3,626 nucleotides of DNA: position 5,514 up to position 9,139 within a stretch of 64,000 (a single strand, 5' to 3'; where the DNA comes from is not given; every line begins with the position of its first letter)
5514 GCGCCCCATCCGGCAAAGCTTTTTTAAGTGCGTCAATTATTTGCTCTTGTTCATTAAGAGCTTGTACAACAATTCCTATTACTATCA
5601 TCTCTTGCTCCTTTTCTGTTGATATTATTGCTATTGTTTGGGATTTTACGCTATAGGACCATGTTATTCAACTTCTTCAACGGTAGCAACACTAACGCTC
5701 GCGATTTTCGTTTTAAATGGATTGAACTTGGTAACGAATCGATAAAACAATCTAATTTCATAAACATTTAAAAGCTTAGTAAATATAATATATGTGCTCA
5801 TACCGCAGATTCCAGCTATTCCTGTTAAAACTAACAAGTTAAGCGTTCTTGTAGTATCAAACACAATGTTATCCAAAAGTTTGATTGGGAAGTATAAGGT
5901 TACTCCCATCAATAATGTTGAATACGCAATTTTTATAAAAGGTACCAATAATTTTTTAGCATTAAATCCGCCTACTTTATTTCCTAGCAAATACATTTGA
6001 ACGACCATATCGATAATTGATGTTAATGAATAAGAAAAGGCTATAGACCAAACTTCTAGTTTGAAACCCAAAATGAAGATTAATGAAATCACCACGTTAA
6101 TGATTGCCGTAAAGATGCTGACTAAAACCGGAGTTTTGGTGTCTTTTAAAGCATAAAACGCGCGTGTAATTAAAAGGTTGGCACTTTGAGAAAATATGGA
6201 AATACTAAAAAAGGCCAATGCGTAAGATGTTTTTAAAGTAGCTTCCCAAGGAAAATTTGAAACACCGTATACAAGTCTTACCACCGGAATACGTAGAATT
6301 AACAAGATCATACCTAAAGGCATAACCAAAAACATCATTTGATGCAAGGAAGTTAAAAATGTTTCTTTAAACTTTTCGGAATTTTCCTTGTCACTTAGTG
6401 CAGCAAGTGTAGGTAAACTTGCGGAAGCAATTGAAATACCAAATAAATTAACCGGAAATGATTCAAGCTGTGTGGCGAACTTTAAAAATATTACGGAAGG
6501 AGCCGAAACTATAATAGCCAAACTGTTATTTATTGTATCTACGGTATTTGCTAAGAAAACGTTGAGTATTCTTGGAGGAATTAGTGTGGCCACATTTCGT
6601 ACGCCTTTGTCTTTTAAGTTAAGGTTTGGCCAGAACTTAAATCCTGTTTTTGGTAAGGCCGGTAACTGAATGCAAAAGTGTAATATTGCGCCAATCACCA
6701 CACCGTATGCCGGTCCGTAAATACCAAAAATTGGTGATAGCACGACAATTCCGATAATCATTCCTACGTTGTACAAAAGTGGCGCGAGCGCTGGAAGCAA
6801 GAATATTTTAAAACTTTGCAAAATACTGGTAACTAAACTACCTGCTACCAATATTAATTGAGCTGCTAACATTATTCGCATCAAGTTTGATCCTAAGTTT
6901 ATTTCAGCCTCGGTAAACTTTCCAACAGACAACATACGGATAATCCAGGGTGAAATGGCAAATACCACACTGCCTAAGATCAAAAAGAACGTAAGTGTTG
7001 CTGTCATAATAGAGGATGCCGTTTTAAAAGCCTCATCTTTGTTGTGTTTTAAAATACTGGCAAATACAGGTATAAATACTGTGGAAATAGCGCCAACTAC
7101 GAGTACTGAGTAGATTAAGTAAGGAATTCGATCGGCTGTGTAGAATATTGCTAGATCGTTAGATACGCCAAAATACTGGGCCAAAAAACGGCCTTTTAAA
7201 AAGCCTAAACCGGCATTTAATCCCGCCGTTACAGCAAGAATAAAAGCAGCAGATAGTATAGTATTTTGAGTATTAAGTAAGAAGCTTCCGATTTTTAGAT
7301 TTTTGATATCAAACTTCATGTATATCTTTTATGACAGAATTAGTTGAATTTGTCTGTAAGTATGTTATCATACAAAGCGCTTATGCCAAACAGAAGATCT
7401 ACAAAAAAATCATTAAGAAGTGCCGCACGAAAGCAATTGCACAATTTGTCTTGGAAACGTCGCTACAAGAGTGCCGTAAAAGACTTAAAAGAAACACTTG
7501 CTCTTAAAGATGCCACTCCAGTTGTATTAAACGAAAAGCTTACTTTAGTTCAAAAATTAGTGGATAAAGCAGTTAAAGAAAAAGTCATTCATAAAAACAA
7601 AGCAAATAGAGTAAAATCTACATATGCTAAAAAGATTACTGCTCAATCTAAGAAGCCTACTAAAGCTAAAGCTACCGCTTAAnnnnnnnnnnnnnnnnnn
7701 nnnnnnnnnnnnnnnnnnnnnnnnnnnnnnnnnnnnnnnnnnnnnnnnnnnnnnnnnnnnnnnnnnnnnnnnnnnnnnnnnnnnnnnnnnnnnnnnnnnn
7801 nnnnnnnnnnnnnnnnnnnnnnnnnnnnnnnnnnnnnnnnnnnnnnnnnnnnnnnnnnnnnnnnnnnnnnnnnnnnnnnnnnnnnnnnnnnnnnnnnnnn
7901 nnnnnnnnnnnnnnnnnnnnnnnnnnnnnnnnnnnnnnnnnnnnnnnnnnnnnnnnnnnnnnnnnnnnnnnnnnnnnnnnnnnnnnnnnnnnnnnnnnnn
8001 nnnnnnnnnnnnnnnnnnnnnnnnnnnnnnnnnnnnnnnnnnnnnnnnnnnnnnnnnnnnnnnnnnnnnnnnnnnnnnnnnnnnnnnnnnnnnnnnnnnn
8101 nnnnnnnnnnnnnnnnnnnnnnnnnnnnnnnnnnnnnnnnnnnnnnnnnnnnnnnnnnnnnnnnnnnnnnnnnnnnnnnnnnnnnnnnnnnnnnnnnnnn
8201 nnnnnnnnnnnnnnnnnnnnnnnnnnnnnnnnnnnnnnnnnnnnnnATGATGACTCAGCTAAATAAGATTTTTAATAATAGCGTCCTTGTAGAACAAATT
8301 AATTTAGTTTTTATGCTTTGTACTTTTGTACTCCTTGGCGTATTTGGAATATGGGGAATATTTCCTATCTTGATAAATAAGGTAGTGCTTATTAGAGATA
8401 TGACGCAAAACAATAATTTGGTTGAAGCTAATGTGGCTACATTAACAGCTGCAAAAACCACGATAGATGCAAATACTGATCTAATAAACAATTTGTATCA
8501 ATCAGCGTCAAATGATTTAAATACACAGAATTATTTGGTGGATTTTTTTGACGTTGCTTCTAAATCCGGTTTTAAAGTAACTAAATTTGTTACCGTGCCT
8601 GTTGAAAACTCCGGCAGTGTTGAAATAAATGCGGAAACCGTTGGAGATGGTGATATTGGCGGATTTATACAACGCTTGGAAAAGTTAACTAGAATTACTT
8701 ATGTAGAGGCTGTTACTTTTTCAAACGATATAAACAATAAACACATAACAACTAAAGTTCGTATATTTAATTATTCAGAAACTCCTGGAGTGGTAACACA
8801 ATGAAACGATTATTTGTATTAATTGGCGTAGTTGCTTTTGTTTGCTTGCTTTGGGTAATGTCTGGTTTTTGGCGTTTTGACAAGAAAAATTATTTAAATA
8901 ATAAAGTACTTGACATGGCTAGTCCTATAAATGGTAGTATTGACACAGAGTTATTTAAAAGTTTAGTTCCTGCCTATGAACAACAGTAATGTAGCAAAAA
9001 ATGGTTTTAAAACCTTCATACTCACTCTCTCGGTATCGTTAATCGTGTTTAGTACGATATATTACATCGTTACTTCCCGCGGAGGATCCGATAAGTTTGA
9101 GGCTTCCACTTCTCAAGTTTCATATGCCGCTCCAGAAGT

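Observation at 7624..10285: Translationally coupled four-gene envelope operon (PilN/PilO-like, small TM protein, A/T/P-rich protein with sorting-signal-like tail) convergent with a sortase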

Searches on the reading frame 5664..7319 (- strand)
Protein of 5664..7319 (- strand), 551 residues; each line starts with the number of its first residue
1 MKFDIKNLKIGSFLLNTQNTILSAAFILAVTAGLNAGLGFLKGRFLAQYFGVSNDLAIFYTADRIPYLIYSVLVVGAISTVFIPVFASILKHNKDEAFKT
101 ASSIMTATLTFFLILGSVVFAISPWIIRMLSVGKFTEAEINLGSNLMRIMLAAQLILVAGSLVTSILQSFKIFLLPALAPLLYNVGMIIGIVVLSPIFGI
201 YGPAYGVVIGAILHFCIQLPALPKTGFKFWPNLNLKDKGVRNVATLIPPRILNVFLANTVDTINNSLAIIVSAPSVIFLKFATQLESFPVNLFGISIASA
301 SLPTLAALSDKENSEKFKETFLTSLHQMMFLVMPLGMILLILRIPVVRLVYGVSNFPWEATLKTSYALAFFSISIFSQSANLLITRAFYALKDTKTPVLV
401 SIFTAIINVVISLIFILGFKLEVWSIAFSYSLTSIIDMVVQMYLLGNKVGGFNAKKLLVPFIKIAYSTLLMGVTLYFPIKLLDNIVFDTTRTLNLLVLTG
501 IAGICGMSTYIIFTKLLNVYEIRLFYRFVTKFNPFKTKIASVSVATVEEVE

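Call 3: search_protein_families(library=pfam, proteins=[window:5664-7319:-], max_evalue=1)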
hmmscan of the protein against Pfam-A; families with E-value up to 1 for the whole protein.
window:5664-7319:- (551 aa): 3 families
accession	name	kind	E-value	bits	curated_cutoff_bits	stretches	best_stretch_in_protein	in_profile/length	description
PF03023.19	MurJ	-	3.5e-73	247.2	27.4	1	46-482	1-436/451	Lipid II flippase MurJ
PF13440.11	Polysacc_synt_3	-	1.3e-08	34.9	23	1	72-352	17-285/293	Polysaccharide biosynthesis protein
PF01554.23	MatE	-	3.1e-05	24.2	24.9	2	249-413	1-160/161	MatE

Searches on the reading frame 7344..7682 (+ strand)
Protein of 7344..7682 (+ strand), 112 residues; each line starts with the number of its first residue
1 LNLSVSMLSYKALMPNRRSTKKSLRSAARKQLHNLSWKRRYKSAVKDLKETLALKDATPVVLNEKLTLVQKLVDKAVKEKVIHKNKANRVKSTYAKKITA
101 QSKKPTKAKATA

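Call 3: search_protein_families(library=pfam, proteins=[window:7344-7682:+], max_evalue=1)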
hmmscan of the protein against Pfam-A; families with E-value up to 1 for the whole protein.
window:7344-7682:+ (112 aa): 3 families
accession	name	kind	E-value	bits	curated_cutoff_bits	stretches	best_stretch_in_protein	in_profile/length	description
PF01649.23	Ribosomal_S20p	-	3.8e-15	56.7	29.5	1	15-98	1-82/83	Ribosomal protein S20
PF22970.2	DUF7028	-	0.12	12.8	27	1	15-43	24-52/83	Domain of unknown function (DUF7028)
PF14606.12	Lipase_GDSL_3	-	0.18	12.5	27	1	41-101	80-135/178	GDSL-like Lipase/Acylhydrolase family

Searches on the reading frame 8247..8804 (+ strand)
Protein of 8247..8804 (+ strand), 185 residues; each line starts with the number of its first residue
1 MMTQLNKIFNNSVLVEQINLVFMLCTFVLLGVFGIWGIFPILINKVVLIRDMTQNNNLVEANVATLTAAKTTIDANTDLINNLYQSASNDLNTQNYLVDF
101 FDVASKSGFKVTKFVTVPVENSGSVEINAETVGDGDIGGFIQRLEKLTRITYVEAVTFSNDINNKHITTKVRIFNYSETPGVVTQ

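Call 3: search_protein_families(library=pfam, proteins=[window:8247-8804:+], max_evalue=1)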
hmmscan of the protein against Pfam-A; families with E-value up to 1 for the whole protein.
window:8247-8804:+ (185 aa): 1 family
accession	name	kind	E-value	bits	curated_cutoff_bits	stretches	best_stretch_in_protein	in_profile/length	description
PF04350.18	PilO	-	0.012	16.2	22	1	61-173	20-138/145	Pilus assembly protein, PilO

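Call 6: find_encoding_contigs(protein=window:8247-8804:+, flank=10000, max_places=6)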
Protein window:8247-8804:+ (185 aa): 17 contigs read that carry it; 6 places shown.
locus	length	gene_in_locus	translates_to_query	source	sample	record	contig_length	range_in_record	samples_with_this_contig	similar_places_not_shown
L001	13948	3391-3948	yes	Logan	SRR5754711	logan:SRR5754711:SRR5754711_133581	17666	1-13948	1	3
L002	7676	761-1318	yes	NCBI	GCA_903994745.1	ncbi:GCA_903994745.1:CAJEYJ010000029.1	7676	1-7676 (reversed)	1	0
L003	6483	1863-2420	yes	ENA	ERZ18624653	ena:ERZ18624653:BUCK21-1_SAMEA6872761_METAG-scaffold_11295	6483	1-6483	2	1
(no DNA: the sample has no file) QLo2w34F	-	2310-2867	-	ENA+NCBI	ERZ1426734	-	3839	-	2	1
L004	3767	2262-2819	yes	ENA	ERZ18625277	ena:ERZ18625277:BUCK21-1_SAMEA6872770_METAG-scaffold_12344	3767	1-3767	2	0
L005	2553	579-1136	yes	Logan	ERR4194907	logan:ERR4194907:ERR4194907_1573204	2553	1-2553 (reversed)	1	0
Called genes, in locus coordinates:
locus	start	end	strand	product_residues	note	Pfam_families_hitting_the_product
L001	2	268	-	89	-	?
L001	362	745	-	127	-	-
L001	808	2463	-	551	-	PF03023:MurJ, PF13440:Polysacc_synt_3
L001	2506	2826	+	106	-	PF01649:Ribosomal_S20p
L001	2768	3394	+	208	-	-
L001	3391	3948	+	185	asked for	-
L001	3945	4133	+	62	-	-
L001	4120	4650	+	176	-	-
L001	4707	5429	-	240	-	PF04203:Sortase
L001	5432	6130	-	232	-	PF21694:DNA_pol3_delta_C (weak)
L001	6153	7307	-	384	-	PF03816:LytR_cpsA_psr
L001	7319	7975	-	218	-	PF00121:TIM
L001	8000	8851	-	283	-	PF02730:AFOR_N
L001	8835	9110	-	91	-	-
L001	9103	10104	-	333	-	PF00162:PGK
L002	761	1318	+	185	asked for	-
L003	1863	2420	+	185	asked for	-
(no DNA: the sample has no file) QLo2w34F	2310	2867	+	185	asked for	-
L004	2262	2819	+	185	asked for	-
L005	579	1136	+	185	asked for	-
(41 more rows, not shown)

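Call 12: find_homologous_proteins(query=window:8247-8804:+, max_evalue=0.001)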
Query window:8247-8804:+ (185 aa): 1 proteins with E <= 0.001 among 53 candidates.
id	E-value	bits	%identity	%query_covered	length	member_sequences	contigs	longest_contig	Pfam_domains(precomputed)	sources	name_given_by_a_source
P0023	7.2e-111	386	99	100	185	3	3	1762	-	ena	-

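Call 25: search_protein_families(library=pfam, alignment_id=A3, max_evalue=1)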
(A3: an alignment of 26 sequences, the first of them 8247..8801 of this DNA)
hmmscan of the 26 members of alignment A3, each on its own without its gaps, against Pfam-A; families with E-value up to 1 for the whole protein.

A. member 1, window:8247-8801:+ (185 aa): 1 family
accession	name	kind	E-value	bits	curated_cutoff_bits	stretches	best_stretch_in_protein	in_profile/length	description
PF04350.18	PilO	-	0.012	16.2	22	1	61-173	20-138/145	Pilus assembly protein, PilO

B. families by the number of members that match (of 26 scanned): 16 families
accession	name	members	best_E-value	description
PF04350.18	PilO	14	1.8e-06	Pilus assembly protein, PilO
PF13291.12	ACT_4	4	0.023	ACT domain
PF17456.7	TcpS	1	0.032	Toxin-coregulated pilus protein S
PF17402.7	DUF5408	1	0.037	Family of unknown function (DUF5408)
PF13744.12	HTH_37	1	0.074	Helix-turn-helix domain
PF01920.25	Prefoldin_2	1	0.077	Prefoldin subunit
PF04791.21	LMBR1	1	0.09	LMBR1-like membrane protein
PF25641.1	Head_fiber_dimeric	1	0.1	Head fiber dimeric protein-like domain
PF11380.13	Stealth_CR2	1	0.11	Stealth protein CR2, conserved region 2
PF23563.1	TRIP13_N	1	0.12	TRIP13 N-terminal domain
PF08537.15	NBP1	1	0.14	Fungal Nap binding protein NBP1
PF16888.10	YwqH-like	1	0.17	YwqH-like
PF12911.12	OppC_N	1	0.19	N-terminal TM domain of oligopeptide transport permease C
PF05821.16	NDUF_B8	1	0.2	NADH-ubiquinone oxidoreductase ASHI subunit (CI-ASHI or NDUFB8)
PF16916.11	ZT_dimer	1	0.2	Dimerisation domain of Zinc Transporter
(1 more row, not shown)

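Call 27: search_solved_structures(query=A3, max_evalue=10, show_alignments=2)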
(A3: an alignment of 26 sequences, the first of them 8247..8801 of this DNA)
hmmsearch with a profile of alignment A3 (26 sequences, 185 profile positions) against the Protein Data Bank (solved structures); distinct sequences matched with E-value up to 10: 30.
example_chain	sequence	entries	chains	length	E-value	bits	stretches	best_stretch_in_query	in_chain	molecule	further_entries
3jc8_Oa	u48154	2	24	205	0.00012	24.8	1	70-172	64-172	PilO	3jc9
2rjz_A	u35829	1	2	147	0.0062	19.2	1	70-167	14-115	PilO protein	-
7dc3_A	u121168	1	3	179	0.24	14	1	46-83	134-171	Isoform 2 of Myelin regulatory factor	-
5ejb_B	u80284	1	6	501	0.27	13.9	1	49-97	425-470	Fusion glycoprotein F0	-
2f66_C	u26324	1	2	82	0.36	13.5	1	52-95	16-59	Protein SRN2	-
2p22_C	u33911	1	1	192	0.36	13.4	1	52-95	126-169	Protein SRN2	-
2caz_C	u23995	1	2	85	0.38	13.4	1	52-95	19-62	PROTEIN SRN2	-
8rvn_F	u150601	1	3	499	0.4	13.3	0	48-115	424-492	Fusion glycoprotein F0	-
6t3f_F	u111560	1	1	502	0.4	13.3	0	48-115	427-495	Fusion glycoprotein F0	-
6zpm_A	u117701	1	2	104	0.65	12.6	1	54-94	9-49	Trypanosoma cruzi KKT4 117-218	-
6zv9_A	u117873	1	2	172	0.74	12.4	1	120-157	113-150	TFD-EE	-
9qul_A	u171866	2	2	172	0.74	12.4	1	120-157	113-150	TFD-EH T87E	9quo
9quc_A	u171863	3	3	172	0.75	12.4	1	120-157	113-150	TFD-EH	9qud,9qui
6wxp_A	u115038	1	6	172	0.83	12.3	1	120-157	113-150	TFD-EE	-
2phk_A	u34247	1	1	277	0.84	12.2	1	99-147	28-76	PHOSPHORYLASE KINASE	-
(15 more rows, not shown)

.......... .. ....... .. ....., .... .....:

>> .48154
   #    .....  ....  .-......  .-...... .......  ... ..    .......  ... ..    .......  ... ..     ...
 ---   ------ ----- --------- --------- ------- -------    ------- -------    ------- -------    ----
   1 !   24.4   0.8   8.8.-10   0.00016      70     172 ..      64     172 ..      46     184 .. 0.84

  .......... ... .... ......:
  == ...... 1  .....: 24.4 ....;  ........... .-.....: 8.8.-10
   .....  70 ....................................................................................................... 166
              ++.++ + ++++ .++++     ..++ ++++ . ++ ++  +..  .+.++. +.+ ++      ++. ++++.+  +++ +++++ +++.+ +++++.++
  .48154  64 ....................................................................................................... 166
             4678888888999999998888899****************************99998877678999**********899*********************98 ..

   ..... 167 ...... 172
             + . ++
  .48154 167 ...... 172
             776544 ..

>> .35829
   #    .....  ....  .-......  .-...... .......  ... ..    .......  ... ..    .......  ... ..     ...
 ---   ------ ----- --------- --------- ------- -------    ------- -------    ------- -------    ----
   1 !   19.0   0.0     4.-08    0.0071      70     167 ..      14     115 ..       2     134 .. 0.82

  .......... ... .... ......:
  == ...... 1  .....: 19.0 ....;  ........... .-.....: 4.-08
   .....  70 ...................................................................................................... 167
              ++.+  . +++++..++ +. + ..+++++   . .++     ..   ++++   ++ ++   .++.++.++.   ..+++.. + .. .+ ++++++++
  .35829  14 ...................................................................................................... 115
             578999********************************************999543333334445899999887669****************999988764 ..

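Call 34: search_protein_families(library=ncbifam, proteins=[window:8247-8804:+], max_evalue=1)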
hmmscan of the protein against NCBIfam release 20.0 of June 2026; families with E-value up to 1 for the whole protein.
window:8247-8804:+ (185 aa): 1 family
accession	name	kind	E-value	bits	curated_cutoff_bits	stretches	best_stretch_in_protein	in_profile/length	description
NF008362.0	PRK11152.1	equivalog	0.055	13.4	68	1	106-156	26-76/85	acetolactate synthase 2 small subunit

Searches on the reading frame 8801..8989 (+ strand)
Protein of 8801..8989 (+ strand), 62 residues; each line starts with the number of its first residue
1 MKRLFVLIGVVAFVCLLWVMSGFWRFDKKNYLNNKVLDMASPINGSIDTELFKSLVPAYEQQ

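Call 3: search_protein_families(library=pfam, proteins=[window:8801-8989:+], max_evalue=1)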
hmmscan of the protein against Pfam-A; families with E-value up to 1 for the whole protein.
window:8801-8989:+ (62 aa): 2 families
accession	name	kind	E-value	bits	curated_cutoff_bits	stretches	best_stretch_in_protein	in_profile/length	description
PF11807.13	UstYa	-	0.04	14.2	25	1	3-50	13-60/220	Mycotoxin biosynthesis protein UstYa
PF06898.16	YqfD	-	0.38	10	25.2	1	2-23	81-102/379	Putative stage IV sporulation protein YqfD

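Call 34: search_protein_families(library=ncbifam, proteins=[window:8801-8989:+], max_evalue=1)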
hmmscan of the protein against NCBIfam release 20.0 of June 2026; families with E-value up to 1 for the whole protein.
window:8801-8989:+ (62 aa): 1 family
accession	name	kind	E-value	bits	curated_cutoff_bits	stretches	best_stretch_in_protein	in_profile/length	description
NF008076.0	PRK10814.1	exception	0.13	11.3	473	1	6-50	34-78/399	lipoprotein-releasing ABC transporter permease subunit LolC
